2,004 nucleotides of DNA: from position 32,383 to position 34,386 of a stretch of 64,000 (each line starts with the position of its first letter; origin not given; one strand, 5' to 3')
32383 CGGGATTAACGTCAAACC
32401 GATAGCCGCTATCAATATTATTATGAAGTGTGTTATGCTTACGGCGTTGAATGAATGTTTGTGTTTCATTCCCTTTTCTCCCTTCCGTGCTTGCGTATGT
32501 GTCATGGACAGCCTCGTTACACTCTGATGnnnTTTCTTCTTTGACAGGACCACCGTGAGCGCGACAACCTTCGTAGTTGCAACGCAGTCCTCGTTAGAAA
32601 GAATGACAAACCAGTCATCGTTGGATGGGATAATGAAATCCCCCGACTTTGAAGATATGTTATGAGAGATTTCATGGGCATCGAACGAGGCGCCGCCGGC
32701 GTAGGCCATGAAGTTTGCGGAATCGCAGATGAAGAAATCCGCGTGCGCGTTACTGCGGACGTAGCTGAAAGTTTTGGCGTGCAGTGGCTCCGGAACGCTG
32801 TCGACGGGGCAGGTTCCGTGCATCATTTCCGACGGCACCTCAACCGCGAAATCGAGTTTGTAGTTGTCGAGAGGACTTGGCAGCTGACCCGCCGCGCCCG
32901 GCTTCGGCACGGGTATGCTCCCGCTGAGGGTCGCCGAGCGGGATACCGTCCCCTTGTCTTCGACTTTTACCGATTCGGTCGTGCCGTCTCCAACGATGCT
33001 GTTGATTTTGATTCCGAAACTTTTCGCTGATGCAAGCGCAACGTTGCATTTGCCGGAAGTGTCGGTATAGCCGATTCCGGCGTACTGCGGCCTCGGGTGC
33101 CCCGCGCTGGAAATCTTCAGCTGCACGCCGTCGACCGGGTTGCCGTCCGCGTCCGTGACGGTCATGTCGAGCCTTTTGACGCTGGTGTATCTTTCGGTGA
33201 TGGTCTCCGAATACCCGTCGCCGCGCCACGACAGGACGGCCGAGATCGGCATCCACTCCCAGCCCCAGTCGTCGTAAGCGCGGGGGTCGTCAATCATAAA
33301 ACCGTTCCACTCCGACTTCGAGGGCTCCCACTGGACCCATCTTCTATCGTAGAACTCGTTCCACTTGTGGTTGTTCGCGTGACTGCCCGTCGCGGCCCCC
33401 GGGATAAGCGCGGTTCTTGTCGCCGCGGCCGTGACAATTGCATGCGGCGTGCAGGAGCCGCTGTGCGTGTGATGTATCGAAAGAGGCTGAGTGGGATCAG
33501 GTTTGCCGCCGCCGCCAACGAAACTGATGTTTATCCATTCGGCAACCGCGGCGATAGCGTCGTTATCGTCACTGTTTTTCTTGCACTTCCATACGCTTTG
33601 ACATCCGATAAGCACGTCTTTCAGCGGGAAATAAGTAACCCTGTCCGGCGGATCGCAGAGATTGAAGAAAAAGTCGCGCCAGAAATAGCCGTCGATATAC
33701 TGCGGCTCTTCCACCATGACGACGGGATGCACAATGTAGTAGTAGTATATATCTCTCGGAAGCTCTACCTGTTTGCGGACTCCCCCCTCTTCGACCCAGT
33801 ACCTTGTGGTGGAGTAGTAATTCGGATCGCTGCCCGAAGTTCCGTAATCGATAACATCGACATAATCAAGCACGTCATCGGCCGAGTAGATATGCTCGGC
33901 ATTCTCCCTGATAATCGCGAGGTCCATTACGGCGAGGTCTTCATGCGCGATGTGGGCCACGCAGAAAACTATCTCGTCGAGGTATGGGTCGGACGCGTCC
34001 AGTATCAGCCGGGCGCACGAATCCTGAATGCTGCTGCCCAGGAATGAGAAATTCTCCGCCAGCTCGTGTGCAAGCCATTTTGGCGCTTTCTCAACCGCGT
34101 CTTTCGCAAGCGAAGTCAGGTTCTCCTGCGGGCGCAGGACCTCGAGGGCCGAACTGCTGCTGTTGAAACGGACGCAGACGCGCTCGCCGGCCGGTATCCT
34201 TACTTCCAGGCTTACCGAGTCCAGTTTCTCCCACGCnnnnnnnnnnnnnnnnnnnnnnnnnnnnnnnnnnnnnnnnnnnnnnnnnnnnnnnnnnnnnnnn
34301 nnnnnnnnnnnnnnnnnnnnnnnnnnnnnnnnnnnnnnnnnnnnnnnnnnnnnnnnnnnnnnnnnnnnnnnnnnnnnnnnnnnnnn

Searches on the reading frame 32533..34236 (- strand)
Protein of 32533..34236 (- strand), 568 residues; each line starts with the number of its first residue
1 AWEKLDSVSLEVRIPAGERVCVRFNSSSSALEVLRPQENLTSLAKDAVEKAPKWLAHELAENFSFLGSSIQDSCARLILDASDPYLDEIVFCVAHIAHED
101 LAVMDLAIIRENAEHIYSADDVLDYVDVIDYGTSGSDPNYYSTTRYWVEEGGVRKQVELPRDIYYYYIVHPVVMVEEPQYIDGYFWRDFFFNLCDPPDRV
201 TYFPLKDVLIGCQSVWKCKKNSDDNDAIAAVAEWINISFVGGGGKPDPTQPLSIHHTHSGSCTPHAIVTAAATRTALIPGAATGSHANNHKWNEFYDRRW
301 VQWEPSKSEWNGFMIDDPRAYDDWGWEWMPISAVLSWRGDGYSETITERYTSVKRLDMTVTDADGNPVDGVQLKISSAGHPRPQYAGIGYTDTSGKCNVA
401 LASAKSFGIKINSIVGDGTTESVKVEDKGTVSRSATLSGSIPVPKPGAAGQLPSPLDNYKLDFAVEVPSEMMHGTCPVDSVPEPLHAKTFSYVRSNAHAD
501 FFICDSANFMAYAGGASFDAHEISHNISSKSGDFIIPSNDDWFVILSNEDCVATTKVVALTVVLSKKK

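Call 17: find_homologous_proteins(query=window:32533-34236:-, max_evalue=0.001)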
Query window:32533-34236:- (568 aa): 33 proteins with E <= 0.001 among 8000 candidates.
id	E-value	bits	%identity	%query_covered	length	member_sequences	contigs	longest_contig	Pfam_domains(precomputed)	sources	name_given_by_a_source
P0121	1.0e-125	439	41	100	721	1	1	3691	PF13860.13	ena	-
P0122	7.2e-116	406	40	100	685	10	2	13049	PF18962.8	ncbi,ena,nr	ncbi:T9SS type A sorting domain-containing protein [candidate division WOR-3 bacterium]|nr:T9SS type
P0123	8.2e-113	396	39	100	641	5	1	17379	PF01841.26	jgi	-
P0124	8.7e-112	393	40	99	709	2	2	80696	-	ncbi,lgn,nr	ncbi:MAG: T9SS type A sorting domain-containing protein [Candidatus Sabulitectum sp.]|nr:T9SS type A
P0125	5.2e-109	384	38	100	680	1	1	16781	PF18962.8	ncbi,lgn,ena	-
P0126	1.1e-108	383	38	98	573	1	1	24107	PF01841.26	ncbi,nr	ncbi:MAG: transglutaminase-like domain-containing protein [Candidatus Wallbacteria bacterium]|nr:tra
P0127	3.2e-107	378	38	100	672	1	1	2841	PF18962.8,PF13860.13,PF01841.26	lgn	-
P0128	8.4e-107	376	38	99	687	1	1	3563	PF18962.8,PF13860.13,PF01841.26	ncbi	-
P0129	8.0e-102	360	37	99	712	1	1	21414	PF18962.8,PF13860.13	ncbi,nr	ncbi:MAG: T9SS type A sorting domain-containing protein [Candidatus Aegiribacteria sp.]|nr:T9SS type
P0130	5.5e-86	308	34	99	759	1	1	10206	PF02369.23,PF13860.13,PF01841.26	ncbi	-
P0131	5.9e-85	304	35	99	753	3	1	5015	PF18962.8,PF13860.13,PF01841.26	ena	-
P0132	2.2e-84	302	33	100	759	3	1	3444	PF13860.13,PF01841.26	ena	-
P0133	4.6e-84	301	34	99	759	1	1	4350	PF18962.8,PF13860.13,PF01841.26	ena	-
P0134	3.3e-83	298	33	99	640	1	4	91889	PF02369.23,PF01841.26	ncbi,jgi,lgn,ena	jgi:hypothetical protein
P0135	3.8e-80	288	41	67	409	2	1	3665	-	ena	-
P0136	9.0e-74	267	32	96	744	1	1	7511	PF13860.13,PF01841.26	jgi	jgi:hypothetical protein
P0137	1.3e-73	267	31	98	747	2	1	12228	PF18962.8,PF13860.13,PF01841.26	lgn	-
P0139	7.1e-72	261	33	96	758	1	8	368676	PF02369.23,PF18962.8,PF13860.13,PF01841.26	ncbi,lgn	-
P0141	5.3e-71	258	30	98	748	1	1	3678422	PF18962.8,PF13860.13,PF01841.26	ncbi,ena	-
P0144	4.0e-66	242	29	98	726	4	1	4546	PF13585.13,PF18962.8,PF13860.13,PF01841.26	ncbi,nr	ncbi:MAG TPA: FlgD immunoglobulin-like domain containing protein, partial [Candidatus Cloacimonadota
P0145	1.8e-65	240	30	99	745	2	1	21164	PF13860.13,PF01841.26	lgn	-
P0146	4.4e-62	229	29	97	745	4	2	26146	PF18962.8,PF13860.13,PF01841.26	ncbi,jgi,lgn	-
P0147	7.8e-57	211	29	99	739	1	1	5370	PF13860.13,PF01841.26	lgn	-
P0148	3.1e-55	206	33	71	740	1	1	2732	PF13860.13,PF01841.26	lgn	-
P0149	9.9e-54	201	29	99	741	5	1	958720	PF18962.8,PF13860.13,PF01841.26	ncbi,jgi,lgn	-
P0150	6.2e-53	198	29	97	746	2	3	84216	PF18962.8,PF13860.13,PF01841.26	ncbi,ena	-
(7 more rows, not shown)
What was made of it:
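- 32530..35028 (-): Lipoprotein gene, 832 aa. Order: signal peptide and lipobox LPGC, a Gly/Thr/Pro linker, two He_PIG Ig domains, a transglutaminase-like core and a Big_1-like domain. It is ATGA-coupled to the STAS gene. Full-length homologues of the C-terminal 568 aa are listed in call 17.
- Tried and rejected: Repeating it with the C-terminal 568 aa worked (call 17).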

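Call 18: find_encoding_contigs(protein=P0124, flank=8000, max_places=2)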
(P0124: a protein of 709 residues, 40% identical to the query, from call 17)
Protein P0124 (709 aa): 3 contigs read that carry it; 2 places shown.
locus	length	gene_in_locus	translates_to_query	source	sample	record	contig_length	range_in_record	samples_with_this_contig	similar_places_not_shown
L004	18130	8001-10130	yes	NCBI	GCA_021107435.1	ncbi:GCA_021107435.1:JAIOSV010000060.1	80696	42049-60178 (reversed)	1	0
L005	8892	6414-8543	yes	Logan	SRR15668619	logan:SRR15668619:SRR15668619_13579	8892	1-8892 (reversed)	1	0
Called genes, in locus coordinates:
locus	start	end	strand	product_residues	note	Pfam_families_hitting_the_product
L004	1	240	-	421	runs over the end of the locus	PF24681:Kelch_KLHDC2_KLHL20_DRC7, PF24996:NANM (faint), PF25210:Kelch_FKB95 (faint), PF13415:Beta-prop_FBX42 (weak), PF13964:Beta-prop_Calicin (weak), PF24681:Kelch_KLHDC2_KLHL20_DRC7, PF13415:Beta-prop_FBX42, PF13860:FlgD_ig, +2 more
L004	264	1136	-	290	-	PF01978:TrmB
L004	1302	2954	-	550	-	PF15892:BNR_4, PF18962:Por_Secre_tail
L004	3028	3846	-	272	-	PF01978:TrmB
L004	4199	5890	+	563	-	PF13860:FlgD_ig (weak)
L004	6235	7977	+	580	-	PF13860:FlgD_ig (weak), PF18962:Por_Secre_tail (weak)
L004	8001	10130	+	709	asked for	-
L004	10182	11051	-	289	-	-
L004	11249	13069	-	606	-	PF13424:TPR_12, PF00515:TPR_1 (weak), PF17874:TPR_MalT (weak), PF13424:TPR_12, PF00515:TPR_1 (weak), PF13424:TPR_12, PF13487:HD_5, PF01966:HD, +9 more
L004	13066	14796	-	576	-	PF24885:TPR_NPHP3 (faint), PF13424:TPR_12 (weak), PF13424:TPR_12, PF13424:TPR_12, PF17874:TPR_MalT, PF13424:TPR_12, PF13487:HD_5, PF01966:HD, +9 more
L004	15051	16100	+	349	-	PF00072:Response_reg, PF13188:PAS_8 (faint), PF00989:PAS, PF08448:PAS_4, PF13426:PAS_9 (weak)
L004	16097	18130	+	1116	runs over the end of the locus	PF02743:dCache_1, PF01590:GAF, PF13185:GAF_2, PF00989:PAS, PF08448:PAS_4, PF13426:PAS_9, PF02518:HATPase_c, PF00072:Response_reg, +4 more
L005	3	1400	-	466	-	?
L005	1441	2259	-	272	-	PF01978:TrmB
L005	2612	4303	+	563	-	PF13860:FlgD_ig (weak)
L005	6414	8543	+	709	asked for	-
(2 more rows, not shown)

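Call 19: find_encoding_contigs(protein=P0126, flank=8000, max_places=2)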
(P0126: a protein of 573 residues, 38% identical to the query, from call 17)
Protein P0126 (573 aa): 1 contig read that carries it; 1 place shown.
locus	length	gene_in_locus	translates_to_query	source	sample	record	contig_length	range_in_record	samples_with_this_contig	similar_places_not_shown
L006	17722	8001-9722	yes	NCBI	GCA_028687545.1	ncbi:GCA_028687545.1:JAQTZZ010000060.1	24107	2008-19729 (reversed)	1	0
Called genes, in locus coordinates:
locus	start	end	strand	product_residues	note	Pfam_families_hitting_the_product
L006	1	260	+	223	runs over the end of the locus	-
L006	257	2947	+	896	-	PF00931:NB-ARC (weak), PF13401:AAA_22 (faint), PF13432:TPR_16 (faint), PF00515:TPR_1 (faint), PF18768:RNPP_C (weak), PF17874:TPR_MalT, PF13424:TPR_12, PF00486:Trans_reg_C, +4 more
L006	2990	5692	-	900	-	PF13191:AAA_16 (faint), PF13401:AAA_22 (weak), PF00515:TPR_1 (faint), PF13181:TPR_8 (faint), PF17874:TPR_MalT (faint), PF13424:TPR_12 (weak), PF00486:Trans_reg_C (weak)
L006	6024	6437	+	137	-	PF04343:DUF488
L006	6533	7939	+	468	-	-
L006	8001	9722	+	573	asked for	PF01841:Transglut_core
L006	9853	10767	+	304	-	-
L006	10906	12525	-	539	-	PF00496:SBP_bac_5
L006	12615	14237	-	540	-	PF00496:SBP_bac_5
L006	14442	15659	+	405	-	-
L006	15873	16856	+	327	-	PF00962:A_deaminase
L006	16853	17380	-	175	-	-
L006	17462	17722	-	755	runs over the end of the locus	PF12796:Ank_2, PF12796:Ank_2, PF12796:Ank_2, PF13857:Ank_5, PF12796:Ank_2, PF00023:Ank, PF13857:Ank_5, PF03781:FGE-sulfatase, +4 more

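Call 20: find_encoding_contigs(protein=P0123, flank=8000, max_places=2)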
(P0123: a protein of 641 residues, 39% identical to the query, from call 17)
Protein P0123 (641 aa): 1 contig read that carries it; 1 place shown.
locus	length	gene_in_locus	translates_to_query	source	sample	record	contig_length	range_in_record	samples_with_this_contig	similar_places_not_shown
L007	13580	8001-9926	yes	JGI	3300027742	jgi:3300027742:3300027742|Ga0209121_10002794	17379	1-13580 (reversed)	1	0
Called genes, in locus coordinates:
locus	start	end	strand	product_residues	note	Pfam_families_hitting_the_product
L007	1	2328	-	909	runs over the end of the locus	PF24389:ORC-CDC6-like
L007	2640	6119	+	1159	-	PF08126:Propeptide_C25 (weak), PF01364:Peptidase_C25, PF18962:Por_Secre_tail (weak)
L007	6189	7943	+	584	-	PF18962:Por_Secre_tail (faint), PF13860:FlgD_ig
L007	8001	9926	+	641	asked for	PF01841:Transglut_core (weak)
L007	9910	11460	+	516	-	PF00112:Peptidase_C1 (faint)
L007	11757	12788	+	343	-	-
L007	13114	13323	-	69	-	PF02554:CstA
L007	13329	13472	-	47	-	-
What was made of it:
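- Tried and rejected: Synteny of transglutaminase homologues (calls 18-20).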

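Call 67: predict_structure(alignment_id=A4)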
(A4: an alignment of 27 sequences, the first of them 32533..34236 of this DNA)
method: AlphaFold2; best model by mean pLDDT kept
length: 568 residues; sequences in the alignment: 27
mean_pLDDT: 88.8   pTM: 0.91
mean pLDDT of the five models: 88.8, 87.4, 87.0, 86.1, 85.5
residues with pLDDT >= 90: 379; 70-90: 130; 50-70: 52; < 50: 7
segments of 3 or more residues with pLDDT < 50: 480-485
pLDDT, mean of each block of 10 residues (from residue 1): 95 96 96 95 98 96 96 98 98 94 94 97 98 96 97 96 96 84 87 69 88 96 93 88 59 65 88 96 87 93 78 81 64 86 89 91 95 85 80 92 86 87 76 94 89 75 97 77 59 90 96 94 94 92 96 95 95
secondary structure, 60 per line:
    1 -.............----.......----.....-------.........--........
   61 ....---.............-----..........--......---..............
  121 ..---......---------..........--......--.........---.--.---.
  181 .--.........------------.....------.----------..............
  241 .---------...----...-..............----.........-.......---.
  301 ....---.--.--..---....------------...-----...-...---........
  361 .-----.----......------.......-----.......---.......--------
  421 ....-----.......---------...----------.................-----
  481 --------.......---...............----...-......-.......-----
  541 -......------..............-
elements in order: E2-14 E19-25 E30-34 H42-50 H53-64 H68-80 H86-95 H98-103 H107-122 E126-131 E141-150 E153-158 H161-169 H186-192 H205-209 H227-238 E239-241 E258-260 H262-275 E280-285 E290-296 E300-304 H319-322 E335-337 E343-345 E353-361 E372-377 E384-390 E396-402 E406-412 E421-424 E430-436 E446-448 E459-475 E489-495 E499-505 H506-513 E518-520 E522-527 E529-535 E542-547 E554-567
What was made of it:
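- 32530..35028 (-): The AF2 model has pLDDT 88.8 and pTM 0.91 (call 67).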

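Call 69: fold_search(model_id=the predicted structure, library=pdb)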
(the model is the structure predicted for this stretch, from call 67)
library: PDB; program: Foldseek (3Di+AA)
matches with E <= 10: 1453; with E <= 0.001: 63
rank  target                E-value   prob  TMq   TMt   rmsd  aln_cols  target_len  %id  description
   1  8tr9                  6.6e-06  0.99  0.21  0.18  21.8       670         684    9  Cryo-EM structure of transglutaminase 2 bound to GDP (released 2024-07-31)
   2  2xhn_A                1.2e-05  0.96  0.13  0.14  17.6       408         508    8  Rhamnogalacturonan lyase from Aspergillus aculeatus K150A active site mutant (released 2010-09-29)
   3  1nkg                  1.4e-05  1.00  0.12  0.14  17.9       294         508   10  Rhamnogalacturonan lyase from Aspergillus aculeatus (released 2004-05-25)
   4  3s3j_A                1.6e-05  0.99  0.21  0.19  27.6       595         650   10  Transglutaminase 2 in complex with a novel inhibitor (released 2012-06-06)
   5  3njx                  2.1e-05  0.99  0.12  0.13  18.1       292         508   10  Rhamnogalacturonan Lyase from Aspergillus aculeatus mutant H210A (released 2010-10-06)
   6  1nug_B                3.3e-05  0.93  0.17  0.15  23.6       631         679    8  Role of Calcium Ions in the Activation and Activity of the Transglutaminase 3 Enzyme (2 calciums, 1 Mg, inactive form) (released 2003-04-22)
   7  6a8p_A                3.9e-05  0.98  0.22  0.19  20.6       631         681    9  Transglutaminase 2 mutant G224V in complex with GTP (released 2018-09-26)
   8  6fb3_A                5.2e-05  1.00  0.13  0.04  18.8       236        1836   13  Teneurin 2 Partial Extracellular Domain (released 2018-03-28)
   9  6fwv_A                6.1e-05  0.99  0.13  0.14  36.6       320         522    8  The Bacillus anthracis TIE protein (released 2018-08-08)
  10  4pyg_A                6.1e-05  0.96  0.21  0.18  21.0       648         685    9  Transglutaminase2 complexed with GTP (released 2015-02-11)
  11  8bdw_A                6.4e-05  1.00  0.13  0.68   3.9        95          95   19  Crystal structure of CnaB2 domain from Lactobacillus plantarum (released 2023-02-22)
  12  9a3v_A                7.6e-05  0.96  0.21  0.18  21.7       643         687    9  Predicted model of tissue transglutaminase 2 (TG2) in complex with plasma fibronectin type III modules 14 and 15 (FNII (released 2024-02-02)
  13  5mhl_A                7.6e-05  0.93  0.19  0.16  18.3       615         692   10  FXIIIa in complex with the inhibitor Mi0621 (released 2017-12-20)
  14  6kzb_C                8.0e-05  0.89  0.16  0.14  20.9       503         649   10  Transglutaminase2 complexed with calcium (released 2020-12-09)
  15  6kzb_A                8.5e-05  0.94  0.21  0.18  21.4       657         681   10  Transglutaminase2 complexed with calcium (released 2020-12-09)
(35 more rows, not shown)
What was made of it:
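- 32530..35028 (-): The best PDB matches are TG2, TG3 and FXIII, at E=6.6e-6 and probability 0.99 (call 69).
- On Transglutaminase-like cysteine protease superfamily (Transglut_core): The best structural matches are TG2, TG3 and FXIII at probability 0.99, with a low global TM of ~0.2 (call 69).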
